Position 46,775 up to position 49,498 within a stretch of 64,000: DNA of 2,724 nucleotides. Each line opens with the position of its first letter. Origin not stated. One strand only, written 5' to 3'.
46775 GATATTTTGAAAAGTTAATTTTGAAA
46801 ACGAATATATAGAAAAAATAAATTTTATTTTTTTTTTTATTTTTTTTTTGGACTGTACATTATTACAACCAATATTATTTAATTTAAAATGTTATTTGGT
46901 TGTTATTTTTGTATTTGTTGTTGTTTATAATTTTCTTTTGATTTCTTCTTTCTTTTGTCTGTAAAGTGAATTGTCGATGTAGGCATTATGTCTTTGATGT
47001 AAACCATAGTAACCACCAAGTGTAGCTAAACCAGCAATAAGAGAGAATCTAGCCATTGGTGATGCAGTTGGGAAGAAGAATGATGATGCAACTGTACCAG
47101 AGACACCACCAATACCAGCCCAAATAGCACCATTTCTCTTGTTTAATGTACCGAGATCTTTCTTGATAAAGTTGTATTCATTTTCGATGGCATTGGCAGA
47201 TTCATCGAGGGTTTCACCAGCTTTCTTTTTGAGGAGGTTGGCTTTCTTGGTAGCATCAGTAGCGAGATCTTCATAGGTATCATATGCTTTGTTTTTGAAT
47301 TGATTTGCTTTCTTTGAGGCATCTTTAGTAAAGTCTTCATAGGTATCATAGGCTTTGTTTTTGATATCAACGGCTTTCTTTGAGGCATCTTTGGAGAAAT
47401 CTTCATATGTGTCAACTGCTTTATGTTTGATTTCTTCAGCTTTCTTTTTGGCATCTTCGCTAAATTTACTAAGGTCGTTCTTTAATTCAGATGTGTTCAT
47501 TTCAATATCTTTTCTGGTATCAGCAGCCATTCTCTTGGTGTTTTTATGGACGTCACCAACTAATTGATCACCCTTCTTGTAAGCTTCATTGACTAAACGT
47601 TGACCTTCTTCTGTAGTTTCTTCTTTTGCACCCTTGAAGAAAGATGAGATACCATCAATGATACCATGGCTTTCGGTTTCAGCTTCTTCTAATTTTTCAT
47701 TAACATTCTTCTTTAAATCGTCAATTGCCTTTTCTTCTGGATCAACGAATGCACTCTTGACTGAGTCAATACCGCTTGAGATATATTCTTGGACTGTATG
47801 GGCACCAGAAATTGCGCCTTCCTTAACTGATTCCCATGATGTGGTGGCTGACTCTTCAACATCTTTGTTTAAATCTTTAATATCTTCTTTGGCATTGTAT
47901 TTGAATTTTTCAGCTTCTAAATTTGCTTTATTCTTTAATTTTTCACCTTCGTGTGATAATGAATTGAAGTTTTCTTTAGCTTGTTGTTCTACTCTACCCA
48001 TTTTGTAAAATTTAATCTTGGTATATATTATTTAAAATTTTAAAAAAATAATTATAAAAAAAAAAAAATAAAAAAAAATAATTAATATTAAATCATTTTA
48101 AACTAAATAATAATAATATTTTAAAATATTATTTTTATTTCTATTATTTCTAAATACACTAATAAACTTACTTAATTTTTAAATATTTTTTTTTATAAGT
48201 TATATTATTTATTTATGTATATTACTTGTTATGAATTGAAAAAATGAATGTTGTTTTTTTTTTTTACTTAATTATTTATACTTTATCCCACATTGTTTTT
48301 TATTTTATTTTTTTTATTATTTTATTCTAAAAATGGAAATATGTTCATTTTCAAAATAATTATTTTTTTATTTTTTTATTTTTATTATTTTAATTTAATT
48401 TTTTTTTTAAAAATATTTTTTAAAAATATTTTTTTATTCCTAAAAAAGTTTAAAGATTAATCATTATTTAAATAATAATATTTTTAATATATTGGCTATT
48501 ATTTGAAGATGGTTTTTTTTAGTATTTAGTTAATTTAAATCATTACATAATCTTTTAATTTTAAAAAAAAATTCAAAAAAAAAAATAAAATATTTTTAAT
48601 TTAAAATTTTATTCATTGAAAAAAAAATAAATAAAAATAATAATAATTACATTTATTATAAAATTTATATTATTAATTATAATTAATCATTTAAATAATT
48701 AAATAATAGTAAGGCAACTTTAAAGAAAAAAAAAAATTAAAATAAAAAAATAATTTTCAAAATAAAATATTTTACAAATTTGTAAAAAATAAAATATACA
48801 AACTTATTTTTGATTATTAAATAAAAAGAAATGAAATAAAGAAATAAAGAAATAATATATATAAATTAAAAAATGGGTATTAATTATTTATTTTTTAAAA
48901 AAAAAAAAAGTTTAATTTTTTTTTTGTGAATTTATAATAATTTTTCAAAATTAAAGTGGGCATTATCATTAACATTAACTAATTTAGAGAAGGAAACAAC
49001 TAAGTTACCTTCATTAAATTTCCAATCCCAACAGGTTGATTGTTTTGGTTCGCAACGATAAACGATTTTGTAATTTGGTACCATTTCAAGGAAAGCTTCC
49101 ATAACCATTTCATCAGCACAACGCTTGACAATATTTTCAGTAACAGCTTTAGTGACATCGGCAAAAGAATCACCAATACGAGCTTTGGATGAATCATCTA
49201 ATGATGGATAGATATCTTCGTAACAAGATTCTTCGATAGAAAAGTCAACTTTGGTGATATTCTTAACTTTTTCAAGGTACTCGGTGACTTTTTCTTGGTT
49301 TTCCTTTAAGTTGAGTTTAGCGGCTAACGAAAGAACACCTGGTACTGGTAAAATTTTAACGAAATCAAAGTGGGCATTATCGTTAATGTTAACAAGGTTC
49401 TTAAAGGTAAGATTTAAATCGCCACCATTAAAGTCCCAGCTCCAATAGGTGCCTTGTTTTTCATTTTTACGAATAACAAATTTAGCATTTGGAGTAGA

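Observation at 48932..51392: Gene built from four tandem, phase-0, length-matched exons each encoding the same uncharacterised ~140-aa module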

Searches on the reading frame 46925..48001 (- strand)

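Call 85: search_protein_families(library=pfam, proteins=[window:46925-48001:-], max_evalue=0.01)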
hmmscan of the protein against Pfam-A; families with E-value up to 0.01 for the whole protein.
window:46925-48001:- (358 aa): 4 families
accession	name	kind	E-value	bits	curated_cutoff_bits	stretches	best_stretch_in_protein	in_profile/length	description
PF01442.23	Apolipoprotein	-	3e-08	34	90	2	146-274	26-154/190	Apolipoprotein A1/A4/E domain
PF00430.23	ATP-synt_B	-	1.1e-05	26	28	0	90-177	25-115/132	ATP synthase B/B' CF(0)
PF05597.16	Phasin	-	1.4e-05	25.6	28.8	1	2-100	27-121/126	Poly(hydroxyalcanoate) granule associated protein (phasin)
PF12732.12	YtxH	-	2.6e-05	25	37.5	0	226-268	28-66/71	YtxH-like protein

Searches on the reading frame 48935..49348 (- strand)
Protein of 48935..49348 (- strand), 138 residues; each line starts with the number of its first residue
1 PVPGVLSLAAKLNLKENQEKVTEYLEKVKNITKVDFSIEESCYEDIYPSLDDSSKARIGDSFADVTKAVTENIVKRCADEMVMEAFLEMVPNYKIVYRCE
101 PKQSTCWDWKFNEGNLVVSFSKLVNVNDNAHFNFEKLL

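Call 80: search_protein_families(library=pfam, proteins=[window:48935-49348:-], max_evalue=1)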
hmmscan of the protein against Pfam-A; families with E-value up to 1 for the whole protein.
seq(138 aa): 0 families
